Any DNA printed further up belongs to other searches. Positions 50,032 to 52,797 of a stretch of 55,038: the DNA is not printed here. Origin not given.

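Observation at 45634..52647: Rhamnose operon continues into SrlD-like SDR / PHP phosphatase / SorE-like reductase / lipoyl-E2 / fused E1 alpha-beta: possible undescribed 6-deoxyhexose branch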

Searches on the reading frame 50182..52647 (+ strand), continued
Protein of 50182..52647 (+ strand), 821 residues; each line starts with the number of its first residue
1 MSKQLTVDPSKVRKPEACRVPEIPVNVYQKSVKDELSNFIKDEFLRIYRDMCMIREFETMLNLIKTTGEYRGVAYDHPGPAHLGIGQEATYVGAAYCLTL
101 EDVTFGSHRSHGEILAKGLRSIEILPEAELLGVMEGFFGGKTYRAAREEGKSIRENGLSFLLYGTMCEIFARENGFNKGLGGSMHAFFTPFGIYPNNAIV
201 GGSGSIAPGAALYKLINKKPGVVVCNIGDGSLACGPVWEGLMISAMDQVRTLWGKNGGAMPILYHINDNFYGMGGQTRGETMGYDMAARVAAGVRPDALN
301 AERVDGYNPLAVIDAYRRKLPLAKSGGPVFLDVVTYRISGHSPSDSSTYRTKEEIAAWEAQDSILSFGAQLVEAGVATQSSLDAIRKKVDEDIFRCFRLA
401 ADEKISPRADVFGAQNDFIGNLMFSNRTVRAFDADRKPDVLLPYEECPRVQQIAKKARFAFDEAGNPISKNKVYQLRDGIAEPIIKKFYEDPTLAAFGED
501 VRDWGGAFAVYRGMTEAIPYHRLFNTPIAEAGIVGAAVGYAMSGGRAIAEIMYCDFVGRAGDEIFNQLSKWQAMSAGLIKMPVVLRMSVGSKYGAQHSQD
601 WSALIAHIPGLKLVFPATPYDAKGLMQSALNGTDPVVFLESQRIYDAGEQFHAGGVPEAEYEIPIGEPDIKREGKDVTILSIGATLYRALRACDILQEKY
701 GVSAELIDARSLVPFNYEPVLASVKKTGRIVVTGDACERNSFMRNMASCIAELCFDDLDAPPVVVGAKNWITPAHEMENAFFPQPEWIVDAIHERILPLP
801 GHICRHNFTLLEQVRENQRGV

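Call 49: search_dna_similar(query=window:50182-52647:+, collection=plasmids, mode=protein, max_rows=40, max_evalue=1e-20)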
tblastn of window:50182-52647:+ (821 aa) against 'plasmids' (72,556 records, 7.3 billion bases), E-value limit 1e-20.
Records with a match: 721; places in all: 879; records where one place covers at least 80% of the query: 161.
Best place of each record, by identity: <60% 721.
By first word of the organism name: Rhizobium 168; Sinorhizobium 83; Azospirillum 27; Streptomyces 25; Leisingera 24; Paracoccus 23; Rhodococcus 23; Sphingobium 21; Shinella 17; Acinetobacter 17; and 108 more.
By predicted mobility (MOB-suite, as given by PLSDB): non-mobilizable 486; mobilizable 122; conjugative 113.
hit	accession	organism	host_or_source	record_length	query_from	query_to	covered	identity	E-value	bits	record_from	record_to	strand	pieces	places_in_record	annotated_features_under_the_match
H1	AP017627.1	Pleomorphomonas sp. SM30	-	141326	1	792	96%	53.3%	0e+0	795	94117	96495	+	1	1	acoB: acetoin:2, 6-dichlorophenolindophenoloxidoreductase subunit beta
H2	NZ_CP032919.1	Agrobacterium tumefaciens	-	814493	1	798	97%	51.1%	0e+0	791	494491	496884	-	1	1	alpha-ketoacid dehydrogenase subunit alpha/beta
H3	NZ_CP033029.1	Agrobacterium tumefaciens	-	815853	1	798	97%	51.1%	0e+0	791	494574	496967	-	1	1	alpha-ketoacid dehydrogenase subunit alpha/beta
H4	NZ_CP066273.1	Agrobacterium tumefaciens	-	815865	1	798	97%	51.1%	0e+0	791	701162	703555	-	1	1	alpha-ketoacid dehydrogenase subunit alpha/beta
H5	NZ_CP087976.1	Rhizobium sp. RCAM05350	cell culture,fouling of walls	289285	1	798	97%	50.6%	0e+0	774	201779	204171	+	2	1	transketolase C-terminal domain-containing protein | thiamine pyrophosphate-dependent enzyme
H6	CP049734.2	Rhizobium leguminosarum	Pisum sativum,Pisum sativum nodules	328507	1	798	97%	50.5%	0e+0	794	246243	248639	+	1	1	dehydrogenase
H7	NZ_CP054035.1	Rhizobium indicum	Pisum sativum l. (pea),Pure culture,Pea ...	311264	1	798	97%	50.5%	0e+0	794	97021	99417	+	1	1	alpha-ketoacid dehydrogenase subunit alpha/beta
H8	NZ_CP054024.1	Rhizobium indicum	Pisum sativum l. (pea),Pure culture,Pea ...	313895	1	798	97%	50.5%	0e+0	794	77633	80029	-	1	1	alpha-ketoacid dehydrogenase subunit alpha/beta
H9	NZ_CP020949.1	Rhizobium sp. CIAT894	-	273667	1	798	97%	50.5%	0e+0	791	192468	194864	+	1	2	alpha-ketoacid dehydrogenase subunit alpha/beta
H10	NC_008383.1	Rhizobium johnstonii 3841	-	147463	1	798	97%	50.4%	0e+0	795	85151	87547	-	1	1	alpha-ketoacid dehydrogenase subunit alpha/beta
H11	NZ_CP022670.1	Rhizobium leguminosarum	single cell,root nodules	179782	1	798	97%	50.4%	0e+0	794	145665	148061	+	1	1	alpha-ketoacid dehydrogenase subunit alpha/beta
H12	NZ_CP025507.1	Rhizobium leguminosarum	Pisum sativum,pea nodule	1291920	1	798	97%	50.4%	0e+0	794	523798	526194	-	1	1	record has no annotation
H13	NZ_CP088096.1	Rhizobium sp. SU303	cell culture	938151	1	798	97%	50.4%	0e+0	794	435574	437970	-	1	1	alpha-ketoacid dehydrogenase subunit alpha/beta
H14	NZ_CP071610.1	Rhizobium binae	lentil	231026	1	798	97%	50.4%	0e+0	794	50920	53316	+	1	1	alpha-ketoacid dehydrogenase subunit alpha/beta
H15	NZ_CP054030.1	Rhizobium hidalgonense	Pisum sativum l. (pea),Pure culture,Pea ...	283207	1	798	97%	50.4%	0e+0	791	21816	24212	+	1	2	alpha-ketoacid dehydrogenase subunit alpha/beta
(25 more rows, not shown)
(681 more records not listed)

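Call 50: get_annotated_region(hit=H10, flank=12000)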
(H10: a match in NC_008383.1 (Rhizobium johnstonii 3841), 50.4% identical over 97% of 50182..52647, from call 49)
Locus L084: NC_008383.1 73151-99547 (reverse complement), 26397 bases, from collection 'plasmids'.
description: Rhizobium johnstonii 3841 plasmid pRL8, complete sequence
organism: Rhizobium johnstonii 3841 (NCBI taxid 216596)
taxonomy: Bacteria; Pseudomonadota; Alphaproteobacteria; Hyphomicrobiales; Rhizobiaceae; Rhizobium; Rhizobium johnstonii; Rhizobium johnstonii 3841
host: -; source: -; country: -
typing (MOB-suite, as given by PLSDB): conjugative; replicon rep_cluster_577; relaxase MOBQ; mating-pair formation MPF_T
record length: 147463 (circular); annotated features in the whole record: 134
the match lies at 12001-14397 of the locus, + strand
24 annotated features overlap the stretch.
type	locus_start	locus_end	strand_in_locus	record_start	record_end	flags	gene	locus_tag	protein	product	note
CDS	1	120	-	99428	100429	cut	-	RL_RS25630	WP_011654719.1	IS30-like element ISRle2 family transposase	-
CDS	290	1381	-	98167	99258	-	ugpC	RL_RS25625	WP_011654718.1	sn-glycerol-3-phosphate ABC transporter ATP-binding protein UgpC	-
CDS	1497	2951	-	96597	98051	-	-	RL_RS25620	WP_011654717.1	extracellular solute-binding protein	-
CDS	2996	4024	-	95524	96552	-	-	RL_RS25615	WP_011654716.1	carbohydrate ABC transporter permease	GO:0008643 - carbohydrate transport [Evidence IEA]; GO:0055085 - transmembrane transport [Evidence IEA]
CDS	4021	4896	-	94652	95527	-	-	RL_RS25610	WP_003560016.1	sugar ABC transporter permease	-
CDS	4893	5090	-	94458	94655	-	-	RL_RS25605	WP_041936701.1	PfkB family carbohydrate kinase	-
CDS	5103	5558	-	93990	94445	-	-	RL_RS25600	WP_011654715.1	RbsD/FucU family protein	-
CDS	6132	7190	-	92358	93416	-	-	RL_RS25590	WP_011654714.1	ABC transporter permease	GO:0008643 - carbohydrate transport [Evidence IEA]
CDS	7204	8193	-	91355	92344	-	-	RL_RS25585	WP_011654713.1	ABC transporter permease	GO:0008643 - carbohydrate transport [Evidence IEA]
CDS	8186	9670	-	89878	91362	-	-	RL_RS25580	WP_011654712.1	sugar ABC transporter ATP-binding protein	-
CDS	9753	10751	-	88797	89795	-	-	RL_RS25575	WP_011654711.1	substrate-binding domain-containing protein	-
CDS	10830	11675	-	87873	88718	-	-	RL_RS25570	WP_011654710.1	sugar phosphate isomerase/epimerase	-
CDS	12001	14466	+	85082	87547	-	-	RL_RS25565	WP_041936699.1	alpha-ketoacid dehydrogenase subunit alpha/beta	-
CDS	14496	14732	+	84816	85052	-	-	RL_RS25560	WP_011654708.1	lipoyl domain-containing protein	-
CDS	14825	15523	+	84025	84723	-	-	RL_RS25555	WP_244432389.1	alpha/beta fold hydrolase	-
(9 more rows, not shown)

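Call 51: get_annotated_region(hit=H1, flank=12000)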
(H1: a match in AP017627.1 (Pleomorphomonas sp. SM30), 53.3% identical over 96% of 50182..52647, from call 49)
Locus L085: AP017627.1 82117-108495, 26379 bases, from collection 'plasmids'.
description: Pleomorphomonas sp. SM30 plasmid pSM30-1 DNA, complete genome
organism: Pleomorphomonas sp. SM30 (NCBI taxid 1885025)
taxonomy: Bacteria; Pseudomonadota; Alphaproteobacteria; Hyphomicrobiales; Pleomorphomonadaceae; Pleomorphomonas; Pleomorphomonas sp. SM30
host: -; source: -; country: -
typing (MOB-suite, as given by PLSDB): non-mobilizable
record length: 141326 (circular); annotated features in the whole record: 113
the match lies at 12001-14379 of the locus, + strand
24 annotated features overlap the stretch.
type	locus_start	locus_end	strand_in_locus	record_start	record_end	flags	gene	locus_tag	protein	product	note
CDS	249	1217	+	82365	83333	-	ytfQ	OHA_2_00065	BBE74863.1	ABC transporter periplasmic-binding protein YtfQ precursor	-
CDS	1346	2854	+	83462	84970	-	rbsA_1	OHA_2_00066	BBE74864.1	ribose import ATP-binding protein RbsA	-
CDS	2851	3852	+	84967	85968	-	ytfT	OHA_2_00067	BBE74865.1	inner membrane ABC transporter permease protein YtfT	-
CDS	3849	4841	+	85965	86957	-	yjfF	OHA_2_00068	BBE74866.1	inner membrane ABC transporter permease protein YjfF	-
CDS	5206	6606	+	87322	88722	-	atzF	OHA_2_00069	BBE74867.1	allophanate hydrolase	-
CDS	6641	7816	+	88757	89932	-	gatA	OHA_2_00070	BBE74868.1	glutamyl-tRNA(Gln) amidotransferase subunit A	-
CDS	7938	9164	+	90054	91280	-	hcaD2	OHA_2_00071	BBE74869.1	pyridine nucleotide-disulfide oxidoreductase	-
CDS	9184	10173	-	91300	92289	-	-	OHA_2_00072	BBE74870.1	sodium bile acid symporter family protein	-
CDS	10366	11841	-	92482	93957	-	xylB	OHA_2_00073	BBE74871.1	xylulose kinase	-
CDS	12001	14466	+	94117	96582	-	acoB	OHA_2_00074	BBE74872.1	acetoin:2, 6-dichlorophenolindophenoloxidoreductase subunit beta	-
CDS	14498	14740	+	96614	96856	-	aceF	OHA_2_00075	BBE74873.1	dihydrolipoyllysine-residue acetyltransferase component of pyruvate dehydrogenase complex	-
CDS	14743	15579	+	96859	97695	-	acoC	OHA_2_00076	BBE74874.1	dihydrolipoyllysine-residue acetyltransferase component of acetoin cleaving system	-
CDS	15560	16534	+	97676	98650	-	deoR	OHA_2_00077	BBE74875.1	deoxyribonucleoside regulator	-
CDS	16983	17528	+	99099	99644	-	ureE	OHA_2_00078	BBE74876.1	urease accessory protein UreE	-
CDS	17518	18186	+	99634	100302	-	ureF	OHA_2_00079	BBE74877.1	urease accessory protein UreF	-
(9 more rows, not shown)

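Call 52: get_annotated_region(hit=H2, flank=12000)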
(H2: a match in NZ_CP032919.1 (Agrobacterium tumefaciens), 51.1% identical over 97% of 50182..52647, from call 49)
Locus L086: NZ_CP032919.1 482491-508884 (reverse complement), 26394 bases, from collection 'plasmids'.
description: Agrobacterium tumefaciens strain 15955 plasmid pAt15955, complete sequence
organism: Agrobacterium tumefaciens (NCBI taxid 358)
taxonomy: Bacteria; Pseudomonadota; Alphaproteobacteria; Hyphomicrobiales; Rhizobiaceae; Agrobacterium; Agrobacterium tumefaciens
host: -; source: -; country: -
typing (MOB-suite, as given by PLSDB): conjugative; relaxase MOBQ; mating-pair formation MPF_T
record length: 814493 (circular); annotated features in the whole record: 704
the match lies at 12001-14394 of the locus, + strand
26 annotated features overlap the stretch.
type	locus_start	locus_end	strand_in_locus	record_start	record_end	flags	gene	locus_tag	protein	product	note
CDS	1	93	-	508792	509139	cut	tnpB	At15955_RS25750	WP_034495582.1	IS66 family insertion sequence element accessory protein TnpB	-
CDS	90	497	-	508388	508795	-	-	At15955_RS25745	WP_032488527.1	transposase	GO:0006313 - DNA transposition [Evidence IEA]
CDS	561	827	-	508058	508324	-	-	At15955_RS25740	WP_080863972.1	hypothetical protein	-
CDS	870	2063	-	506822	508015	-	-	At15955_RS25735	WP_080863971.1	HlyD family secretion protein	GO:0055085 - transmembrane transport [Evidence IEA]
CDS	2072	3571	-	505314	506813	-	-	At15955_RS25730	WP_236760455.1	MFS transporter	GO:0055085 - transmembrane transport [Evidence IEA]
CDS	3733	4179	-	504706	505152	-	-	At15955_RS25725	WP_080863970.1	MarR family transcriptional regulator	GO:0006355 - regulation of DNA-templated transcription [Evidence IEA]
CDS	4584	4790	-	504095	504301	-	-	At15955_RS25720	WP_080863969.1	hypothetical protein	-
CDS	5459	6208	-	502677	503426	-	-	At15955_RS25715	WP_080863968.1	ABC transporter permease subunit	GO:0055085 - transmembrane transport [Evidence IEA]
CDS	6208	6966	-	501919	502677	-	-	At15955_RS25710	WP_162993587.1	ABC transporter permease subunit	GO:0055085 - transmembrane transport [Evidence IEA]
CDS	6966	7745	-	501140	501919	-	-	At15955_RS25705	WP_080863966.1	ABC transporter ATP-binding protein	-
CDS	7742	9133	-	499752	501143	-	-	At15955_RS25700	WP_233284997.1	amidohydrolase family protein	-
CDS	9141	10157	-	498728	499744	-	-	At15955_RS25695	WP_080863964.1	ABC transporter substrate-binding protein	-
CDS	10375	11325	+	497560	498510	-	-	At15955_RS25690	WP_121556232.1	MurR/RpiR family transcriptional regulator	GO:0006355 - regulation of DNA-templated transcription [Evidence IEA]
CDS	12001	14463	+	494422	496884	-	-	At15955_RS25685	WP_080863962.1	alpha-ketoacid dehydrogenase subunit alpha/beta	-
CDS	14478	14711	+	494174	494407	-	-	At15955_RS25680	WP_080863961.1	biotin/lipoyl-containing protein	-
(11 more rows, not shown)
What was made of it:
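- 50182..52647 (+): Fused E1 alpha-beta, thiamine-diphosphate dependent. 50-53% identical to fused E1s in alphaproteobacterial sugar-kinase/AcoC clusters, versus 30-35% to ordinary E1s (calls 49-52).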

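Call 81: find_encoding_contigs(protein=P0055, flank=10000, max_places=1)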
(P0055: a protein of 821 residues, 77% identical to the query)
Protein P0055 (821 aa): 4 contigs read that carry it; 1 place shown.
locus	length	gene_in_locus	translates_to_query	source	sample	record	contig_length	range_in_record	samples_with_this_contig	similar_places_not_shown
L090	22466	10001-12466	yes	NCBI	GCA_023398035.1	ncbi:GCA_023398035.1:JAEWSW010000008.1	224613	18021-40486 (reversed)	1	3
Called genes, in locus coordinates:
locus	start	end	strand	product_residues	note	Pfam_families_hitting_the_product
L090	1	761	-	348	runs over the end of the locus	PF00532:Peripla_BP_1, PF13407:Peripla_BP_4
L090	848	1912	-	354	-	PF01408:GFO_IDH_MocA, PF02894:GFO_IDH_MocA_C, PF22725:GFO_IDH_MocA_C3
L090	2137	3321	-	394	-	PF06609:TRI12, PF00083:Sugar_tr, PF07690:MFS_1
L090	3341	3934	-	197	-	PF13580:SIS_2 (faint), PF01380:SIS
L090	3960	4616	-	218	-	PF00834:Ribul_P_3_epim, PF00215:OMPdecase (weak)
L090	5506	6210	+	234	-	PF00121:TIM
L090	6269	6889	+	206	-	PF01894:YjbQ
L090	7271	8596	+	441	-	PF00364:Biotin_lipoyl, PF02817:E3_binding (faint), PF00198:2-oxoacid_dh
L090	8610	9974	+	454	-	PF03486:HI0933_like (faint), PF07992:Pyr_redox_2, PF13450:NAD_binding_8 (faint), PF13738:Pyr_redox_3, PF00070:Pyr_redox, PF02852:Pyr_redox_dim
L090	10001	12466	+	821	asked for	PF00676:E1_dh, PF02779:Transket_pyr, PF02780:Transketolase_C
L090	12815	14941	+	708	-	PF02743:dCache_1, PF00672:HAMP (weak), PF00015:MCPsignal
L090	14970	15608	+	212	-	PF00657:Lipase_GDSL, PF13472:Lipase_GDSL_2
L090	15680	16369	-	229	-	PF00478:IMPDH (weak), PF03060:NMO (faint), PF04131:NanE, PF02581:TMP-TENI (faint), PF00977:His_biosynth (weak), PF05690:ThiG (weak)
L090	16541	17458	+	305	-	PF00701:DHDPS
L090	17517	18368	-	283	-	PF01418:HTH_6, PF13580:SIS_2 (faint), PF01380:SIS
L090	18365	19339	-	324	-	PF00480:ROK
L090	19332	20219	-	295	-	PF00480:ROK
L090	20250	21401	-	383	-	PF01979:Amidohydro_1, PF07969:Amidohydro_3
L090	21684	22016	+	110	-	PF09643:YopX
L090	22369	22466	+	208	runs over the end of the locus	PF00440:TetR_N, PF21303:TetR_C_39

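Call 82: find_encoding_contigs(protein=P0051, flank=10000, max_places=1)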
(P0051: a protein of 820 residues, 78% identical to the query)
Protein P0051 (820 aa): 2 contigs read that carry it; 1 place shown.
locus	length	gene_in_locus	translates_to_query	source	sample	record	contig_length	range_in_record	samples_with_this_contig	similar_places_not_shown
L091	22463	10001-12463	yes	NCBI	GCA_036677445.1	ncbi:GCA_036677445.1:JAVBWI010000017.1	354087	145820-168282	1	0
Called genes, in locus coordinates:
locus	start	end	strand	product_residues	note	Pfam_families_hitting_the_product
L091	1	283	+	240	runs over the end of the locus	PF00037:Fer4 (weak), PF12797:Fer4_2 (weak), PF12837:Fer4_6, PF13237:Fer4_10, PF14697:Fer4_21, PF12838:Fer4_7, PF13187:Fer4_9 (weak), PF27217:AF_0155, +1 more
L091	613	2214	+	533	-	PF03063:Prismane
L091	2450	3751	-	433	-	-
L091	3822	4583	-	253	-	-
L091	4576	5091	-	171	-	PF04542:Sigma70_r2, PF08281:Sigma70_r4_2, PF04545:Sigma70_r4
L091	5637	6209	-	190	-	-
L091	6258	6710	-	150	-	PF04138:GtrA_DPMS_TM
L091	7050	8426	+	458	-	PF00364:Biotin_lipoyl, PF02817:E3_binding (weak), PF00198:2-oxoacid_dh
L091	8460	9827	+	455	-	PF01262:AlaDh_PNT_C (faint), PF03486:HI0933_like (faint), PF07992:Pyr_redox_2, PF13450:NAD_binding_8 (faint), PF13738:Pyr_redox_3, PF00070:Pyr_redox, PF02852:Pyr_redox_dim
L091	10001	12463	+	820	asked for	PF00676:E1_dh, PF02779:Transket_pyr, PF02780:Transketolase_C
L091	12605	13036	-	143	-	PF12663:DUF3788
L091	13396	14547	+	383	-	PF16927:HisKA_7TM, PF00990:GGDEF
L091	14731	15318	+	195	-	PF00440:TetR_N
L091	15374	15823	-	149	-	-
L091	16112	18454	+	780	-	PF04205:FMN_bind, PF00890:FAD_binding_2, PF01266:DAO (faint)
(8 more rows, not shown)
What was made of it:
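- The E1 orthogroup also stands alone (calls 81, 82).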
